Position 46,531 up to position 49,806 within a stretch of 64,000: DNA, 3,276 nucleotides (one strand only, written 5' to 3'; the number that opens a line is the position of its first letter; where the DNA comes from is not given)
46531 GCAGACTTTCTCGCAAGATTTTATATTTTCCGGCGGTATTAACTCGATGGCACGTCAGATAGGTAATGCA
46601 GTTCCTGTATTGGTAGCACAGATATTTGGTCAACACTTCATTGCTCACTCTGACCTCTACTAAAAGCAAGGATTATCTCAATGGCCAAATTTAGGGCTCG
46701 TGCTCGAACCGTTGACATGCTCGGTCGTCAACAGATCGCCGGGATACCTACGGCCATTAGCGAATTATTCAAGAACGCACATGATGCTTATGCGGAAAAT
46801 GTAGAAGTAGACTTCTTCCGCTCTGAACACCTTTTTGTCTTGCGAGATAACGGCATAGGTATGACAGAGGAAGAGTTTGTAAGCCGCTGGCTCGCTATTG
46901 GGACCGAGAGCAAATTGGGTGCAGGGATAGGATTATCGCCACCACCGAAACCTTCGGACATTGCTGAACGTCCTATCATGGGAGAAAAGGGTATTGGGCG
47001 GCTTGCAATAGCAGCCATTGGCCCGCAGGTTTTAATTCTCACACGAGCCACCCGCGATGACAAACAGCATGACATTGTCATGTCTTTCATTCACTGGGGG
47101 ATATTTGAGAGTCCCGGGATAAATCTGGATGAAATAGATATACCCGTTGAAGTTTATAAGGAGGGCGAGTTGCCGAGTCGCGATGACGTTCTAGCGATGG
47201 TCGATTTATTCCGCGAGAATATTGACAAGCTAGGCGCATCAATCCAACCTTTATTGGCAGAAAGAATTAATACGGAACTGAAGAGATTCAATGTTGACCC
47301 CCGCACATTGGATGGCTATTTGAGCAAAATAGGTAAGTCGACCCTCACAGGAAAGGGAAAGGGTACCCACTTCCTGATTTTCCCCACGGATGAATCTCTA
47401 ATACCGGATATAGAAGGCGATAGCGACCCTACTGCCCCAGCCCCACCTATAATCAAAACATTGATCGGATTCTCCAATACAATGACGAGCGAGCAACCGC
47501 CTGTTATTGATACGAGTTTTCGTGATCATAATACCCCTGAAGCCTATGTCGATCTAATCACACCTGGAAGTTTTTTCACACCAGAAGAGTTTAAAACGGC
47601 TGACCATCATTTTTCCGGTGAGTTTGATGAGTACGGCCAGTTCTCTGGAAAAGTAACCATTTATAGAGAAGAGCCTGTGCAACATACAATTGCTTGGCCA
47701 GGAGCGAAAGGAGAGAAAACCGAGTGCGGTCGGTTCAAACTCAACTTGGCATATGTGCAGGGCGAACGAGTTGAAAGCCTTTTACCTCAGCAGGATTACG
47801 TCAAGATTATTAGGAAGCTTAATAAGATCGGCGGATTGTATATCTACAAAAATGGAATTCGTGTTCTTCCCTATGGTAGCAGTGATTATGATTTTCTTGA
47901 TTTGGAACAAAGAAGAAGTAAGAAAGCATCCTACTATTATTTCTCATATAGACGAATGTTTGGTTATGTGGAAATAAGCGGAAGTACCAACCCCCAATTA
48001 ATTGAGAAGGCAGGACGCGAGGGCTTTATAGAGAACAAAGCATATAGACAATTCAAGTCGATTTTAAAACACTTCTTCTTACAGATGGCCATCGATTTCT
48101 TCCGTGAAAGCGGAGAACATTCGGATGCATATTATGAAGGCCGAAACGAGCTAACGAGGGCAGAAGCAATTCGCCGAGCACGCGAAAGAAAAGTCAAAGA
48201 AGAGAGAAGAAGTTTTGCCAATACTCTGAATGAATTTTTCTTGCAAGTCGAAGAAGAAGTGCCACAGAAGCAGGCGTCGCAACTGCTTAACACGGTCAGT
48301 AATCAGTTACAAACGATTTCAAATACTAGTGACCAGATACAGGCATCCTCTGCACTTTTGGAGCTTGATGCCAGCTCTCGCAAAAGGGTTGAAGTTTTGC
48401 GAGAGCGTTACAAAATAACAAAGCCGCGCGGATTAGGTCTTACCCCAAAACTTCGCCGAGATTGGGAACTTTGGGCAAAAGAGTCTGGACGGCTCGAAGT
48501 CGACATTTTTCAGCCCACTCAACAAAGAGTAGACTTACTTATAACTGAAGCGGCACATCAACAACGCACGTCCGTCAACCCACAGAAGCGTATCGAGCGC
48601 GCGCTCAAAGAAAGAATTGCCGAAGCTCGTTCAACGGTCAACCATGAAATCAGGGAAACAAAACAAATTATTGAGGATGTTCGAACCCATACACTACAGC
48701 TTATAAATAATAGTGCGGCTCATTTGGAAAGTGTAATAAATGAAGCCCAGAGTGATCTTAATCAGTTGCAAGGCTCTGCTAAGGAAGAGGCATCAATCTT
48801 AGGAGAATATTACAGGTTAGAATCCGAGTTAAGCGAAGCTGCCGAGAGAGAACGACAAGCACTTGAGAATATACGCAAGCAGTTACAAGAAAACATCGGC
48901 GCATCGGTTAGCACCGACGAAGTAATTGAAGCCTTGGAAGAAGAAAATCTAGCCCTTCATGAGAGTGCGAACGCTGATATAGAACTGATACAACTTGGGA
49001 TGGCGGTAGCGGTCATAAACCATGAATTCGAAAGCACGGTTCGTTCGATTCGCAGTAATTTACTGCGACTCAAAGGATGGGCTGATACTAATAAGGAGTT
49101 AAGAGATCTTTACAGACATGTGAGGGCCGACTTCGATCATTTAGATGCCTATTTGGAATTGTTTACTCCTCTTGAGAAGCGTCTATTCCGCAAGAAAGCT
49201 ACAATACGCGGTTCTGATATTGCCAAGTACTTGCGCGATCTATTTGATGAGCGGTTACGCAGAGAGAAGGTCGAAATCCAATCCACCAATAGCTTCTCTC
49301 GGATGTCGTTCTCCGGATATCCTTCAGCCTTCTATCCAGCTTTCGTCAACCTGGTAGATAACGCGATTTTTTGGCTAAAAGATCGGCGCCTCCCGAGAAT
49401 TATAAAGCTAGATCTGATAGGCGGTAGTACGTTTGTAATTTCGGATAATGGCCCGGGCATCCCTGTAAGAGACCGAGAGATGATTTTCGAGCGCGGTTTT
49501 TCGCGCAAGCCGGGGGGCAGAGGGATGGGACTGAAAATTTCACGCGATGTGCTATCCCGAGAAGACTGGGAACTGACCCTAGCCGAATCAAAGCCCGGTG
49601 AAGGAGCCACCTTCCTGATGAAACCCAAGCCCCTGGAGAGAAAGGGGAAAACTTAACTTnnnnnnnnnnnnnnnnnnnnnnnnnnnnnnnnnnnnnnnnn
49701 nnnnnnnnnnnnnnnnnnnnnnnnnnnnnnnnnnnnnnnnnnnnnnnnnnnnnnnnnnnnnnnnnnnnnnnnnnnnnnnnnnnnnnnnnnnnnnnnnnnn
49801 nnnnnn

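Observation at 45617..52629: Five-gene cargo module: dcm, GHKL/histidine-kinase fusion, receiver-domain protein, vsr, HNH nuclease. Candidate undescribed methylation-linked two-component defence system.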

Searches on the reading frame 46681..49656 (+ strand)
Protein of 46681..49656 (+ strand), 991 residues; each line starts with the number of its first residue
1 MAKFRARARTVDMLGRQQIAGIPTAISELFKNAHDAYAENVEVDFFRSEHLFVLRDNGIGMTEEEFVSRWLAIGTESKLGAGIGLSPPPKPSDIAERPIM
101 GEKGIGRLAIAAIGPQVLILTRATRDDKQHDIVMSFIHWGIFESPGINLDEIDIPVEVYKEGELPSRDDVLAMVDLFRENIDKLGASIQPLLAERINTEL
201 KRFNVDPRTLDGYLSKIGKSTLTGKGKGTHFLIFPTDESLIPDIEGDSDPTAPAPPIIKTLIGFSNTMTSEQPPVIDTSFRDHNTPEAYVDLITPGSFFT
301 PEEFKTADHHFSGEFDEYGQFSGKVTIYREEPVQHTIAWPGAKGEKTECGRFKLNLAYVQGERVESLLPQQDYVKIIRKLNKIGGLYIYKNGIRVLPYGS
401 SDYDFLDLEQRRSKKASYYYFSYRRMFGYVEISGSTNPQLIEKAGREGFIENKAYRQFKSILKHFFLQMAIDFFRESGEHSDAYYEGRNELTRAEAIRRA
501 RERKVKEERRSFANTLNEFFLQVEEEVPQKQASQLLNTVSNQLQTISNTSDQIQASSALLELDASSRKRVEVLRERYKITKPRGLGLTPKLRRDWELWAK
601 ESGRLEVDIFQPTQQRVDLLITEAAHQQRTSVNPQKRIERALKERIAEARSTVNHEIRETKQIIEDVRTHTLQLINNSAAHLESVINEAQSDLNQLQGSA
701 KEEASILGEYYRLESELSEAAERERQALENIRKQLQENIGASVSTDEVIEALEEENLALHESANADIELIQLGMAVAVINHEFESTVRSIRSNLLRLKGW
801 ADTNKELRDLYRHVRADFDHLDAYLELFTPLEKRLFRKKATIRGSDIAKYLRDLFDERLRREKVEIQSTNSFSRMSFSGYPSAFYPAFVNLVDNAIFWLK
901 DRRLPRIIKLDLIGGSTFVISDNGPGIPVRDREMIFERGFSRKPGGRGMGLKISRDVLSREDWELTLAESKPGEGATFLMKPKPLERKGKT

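Call 3: search_protein_families(library=pfam, proteins=[window:46681-49656:+], max_evalue=0.1)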
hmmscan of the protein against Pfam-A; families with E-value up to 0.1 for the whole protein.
window:46681-49656:+ (991 aa): 3 families
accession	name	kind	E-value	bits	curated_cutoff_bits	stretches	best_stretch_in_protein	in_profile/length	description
PF19191.5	HEF_HK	-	2e-25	89.5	24.1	1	771-835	1-65/67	HEF_HK domain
PF02518.31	HATPase_c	-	1.5e-18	67.6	26.4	2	883-983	5-108/111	Histidine kinase-, DNA gyrase B-, and HSP90-like ATPase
PF13589.12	HATPase_c_3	-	1.1e-13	51.9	25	1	24-126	5-97/137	Histidine kinase-, DNA gyrase B-, and HSP90-like ATPase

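Call 4: search_protein_families(library=padloc, proteins=[window:46681-49656:+], max_evalue=0.1)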
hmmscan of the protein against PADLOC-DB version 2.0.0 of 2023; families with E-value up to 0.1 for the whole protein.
window:46681-49656:+ (991 aa): 2 families
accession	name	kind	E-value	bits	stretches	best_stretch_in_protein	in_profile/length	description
PDLC03419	REase_II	-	5.5e-07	26.3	1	9-111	12-109/695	Type II restriction enzyme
PDLC03485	REase_II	-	4.4e-06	23.4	1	28-115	32-108/611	Type II restriction enzyme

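Call 5: search_protein_families(library=ncbifam, proteins=[window:46681-49656:+], max_evalue=0.1)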
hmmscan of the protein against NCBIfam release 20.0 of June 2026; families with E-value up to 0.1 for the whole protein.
window:46681-49656:+ (991 aa): 29 families (the best 25 are shown)
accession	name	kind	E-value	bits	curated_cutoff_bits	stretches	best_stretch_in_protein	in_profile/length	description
NF050001.1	restrict_BbrUII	equivalog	3.3e-17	62.3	550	1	9-128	8-121/659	BbrUII/HgiDII family restriction enzyme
TIGR02966.1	phoR_proteo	equivalog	5.2e-13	48.7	334.2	1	776-979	118-330/333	phosphate regulon sensor histidine kinase PhoR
NF046044.1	PnpS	equivalog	1.2e-09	37.6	400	1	641-980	38-387/390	two-component system histidine kinase PnpS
NF008298.1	PRK11086.1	subfamily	8.9e-09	34.3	520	1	890-981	430-522/529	DcuS/MalK family sensor histidine kinase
NF041735.1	hist_kin_RppB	equivalog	3.8e-08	32.6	400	1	819-980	267-435/438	two-component system sensor histidine kinase RppB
NF058527.1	HistKinChvGCaul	equivalog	4.2e-08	32.4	740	1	777-963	311-508/535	two-component sensor histidine kinase ChvG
NF008312.0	PRK11100.1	equivalog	9.8e-08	31.2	356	1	776-972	260-463/477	two-component system sensor histidine kinase CreC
NF008468.0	PRK11360.1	equivalog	1.4e-07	30.3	646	1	767-980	391-604/616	two-component system sensor histidine kinase AtoS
NF033092.0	HK_WalK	equivalog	2e-07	30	725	1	855-980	460-590/594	cell wall metabolism sensor histidine kinase WalK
NF038348.1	T2SS_HK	subfamily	1.4e-06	27.1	450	1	887-980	475-569/574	histidine kinase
NF008077.0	PRK10815.1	equivalog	1.9e-06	26.9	497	1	917-973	412-470/488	two-component system sensor histidine kinase PhoQ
NF007898.0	PRK10604.1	equivalog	2.7e-06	26.8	478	1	814-980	248-419/433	two-component system sensor histidine kinase RstB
NF006800.0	PRK09303.1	equivalog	1.1e-05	24.5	342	1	888-979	277-372/383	histidine kinase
NF008235.0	PRK11006.1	equivalog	2.1e-05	23.6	390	1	885-980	319-419/431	phosphate regulon sensor histidine kinase PhoR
NF007688.0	PRK10364.1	equivalog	3.7e-05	22.7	479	1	764-987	232-455/460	two-component system sensor histidine kinase ZraS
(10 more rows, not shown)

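Call 20: search_solved_structures(query=window:46681-49656:+, max_evalue=0.01)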
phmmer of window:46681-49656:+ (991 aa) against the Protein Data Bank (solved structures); distinct sequences matched with E-value up to 0.01: 29.
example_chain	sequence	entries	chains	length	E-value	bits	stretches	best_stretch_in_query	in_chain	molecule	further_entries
6blk_C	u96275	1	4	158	4.4e-09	38.1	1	855-967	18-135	Signal transduction histidine-protein kinase/phosphatase mprB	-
3a0r_A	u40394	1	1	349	1.1e-08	36.8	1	733-981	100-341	Sensor protein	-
1id0_A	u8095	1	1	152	4.3e-07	31.5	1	861-973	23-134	PHOQ HISTIDINE KINASE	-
9jfj_A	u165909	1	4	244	1.6e-06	29.6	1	764-986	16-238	Sensor histidine kinase ZraS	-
9p6i_A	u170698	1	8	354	3.6e-06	28.4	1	845-988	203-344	histidine kinase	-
3a0t_A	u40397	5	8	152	8e-06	27.3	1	849-981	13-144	Sensor protein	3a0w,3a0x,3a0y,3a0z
7z8n_A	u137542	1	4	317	2e-05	25.9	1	716-980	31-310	Histidine kinase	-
4i5s_A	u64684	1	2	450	4.1e-05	24.9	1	887-980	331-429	Putative histidine kinase CovS; VicK-like protein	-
8u4x_A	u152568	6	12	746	8.2e-05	23.9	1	868-979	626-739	histidine kinase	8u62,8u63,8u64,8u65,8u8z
5c93_A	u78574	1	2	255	0.00011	23.5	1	778-981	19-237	Histidine kinase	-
3cgy_A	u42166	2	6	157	0.00012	23.4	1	861-971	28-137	Virulence sensor histidine kinase phoQ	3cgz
4biw_A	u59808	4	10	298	0.00012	23.4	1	777-972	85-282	SENSOR PROTEIN CPXA | Sensor histidine kinase CpxA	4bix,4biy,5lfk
4u7n_A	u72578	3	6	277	0.00013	23.3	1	778-981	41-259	Histidine protein kinase sensor protein | Histidine kinase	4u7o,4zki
4biu_A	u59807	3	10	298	0.00013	23.3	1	778-972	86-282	SENSOR PROTEIN CPXA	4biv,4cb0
2c2a_A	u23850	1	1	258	0.00014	23.2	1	881-981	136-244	SENSOR HISTIDINE KINASE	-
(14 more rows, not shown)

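Call 76: list_cluster_members(proteins=[P0001, window:46681-49656:+, window:51931-52629:+, window:45617-46663:+])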
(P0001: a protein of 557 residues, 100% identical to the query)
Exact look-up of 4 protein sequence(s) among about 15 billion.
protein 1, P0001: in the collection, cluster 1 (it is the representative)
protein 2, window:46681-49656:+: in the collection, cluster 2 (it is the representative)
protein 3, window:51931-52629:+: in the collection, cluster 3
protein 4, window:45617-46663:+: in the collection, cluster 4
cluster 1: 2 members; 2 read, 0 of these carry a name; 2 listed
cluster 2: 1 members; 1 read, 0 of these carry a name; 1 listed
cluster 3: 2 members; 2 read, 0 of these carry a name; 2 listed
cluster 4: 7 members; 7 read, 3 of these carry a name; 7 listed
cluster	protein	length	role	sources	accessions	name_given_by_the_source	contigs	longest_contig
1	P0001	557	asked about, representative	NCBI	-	-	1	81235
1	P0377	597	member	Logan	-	-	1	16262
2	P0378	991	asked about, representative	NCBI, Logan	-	-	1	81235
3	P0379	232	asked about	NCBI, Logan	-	-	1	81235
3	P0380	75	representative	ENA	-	-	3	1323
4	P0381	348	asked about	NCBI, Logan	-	-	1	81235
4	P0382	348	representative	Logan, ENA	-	-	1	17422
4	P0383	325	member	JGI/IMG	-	DNA (cytosine-5)-methyltransferase 1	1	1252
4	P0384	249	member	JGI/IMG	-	DNA (cytosine-5)-methyltransferase 1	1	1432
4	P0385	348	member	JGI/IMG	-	DNA (cytosine-5)-methyltransferase 1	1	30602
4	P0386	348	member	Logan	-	-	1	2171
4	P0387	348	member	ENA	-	-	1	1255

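Call 77: find_encoding_contigs(protein=window:46681-49656:+, flank=4000, max_places=3)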
Protein window:46681-49656:+ (991 aa): 1 contig read that carries it; 1 place shown.
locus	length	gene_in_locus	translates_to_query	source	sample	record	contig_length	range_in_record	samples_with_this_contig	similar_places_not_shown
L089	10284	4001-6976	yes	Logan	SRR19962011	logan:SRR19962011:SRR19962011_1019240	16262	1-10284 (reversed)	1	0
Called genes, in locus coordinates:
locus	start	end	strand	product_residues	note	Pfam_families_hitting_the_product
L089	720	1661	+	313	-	PF06527:TniQ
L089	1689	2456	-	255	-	-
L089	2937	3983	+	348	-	PF00145:DNA_methylase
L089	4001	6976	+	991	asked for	PF13589:HATPase_c_3, PF19191:HEF_HK, PF02518:HATPase_c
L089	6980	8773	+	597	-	PF19192:Response_reg_2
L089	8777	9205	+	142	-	PF03852:Vsr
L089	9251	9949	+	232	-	-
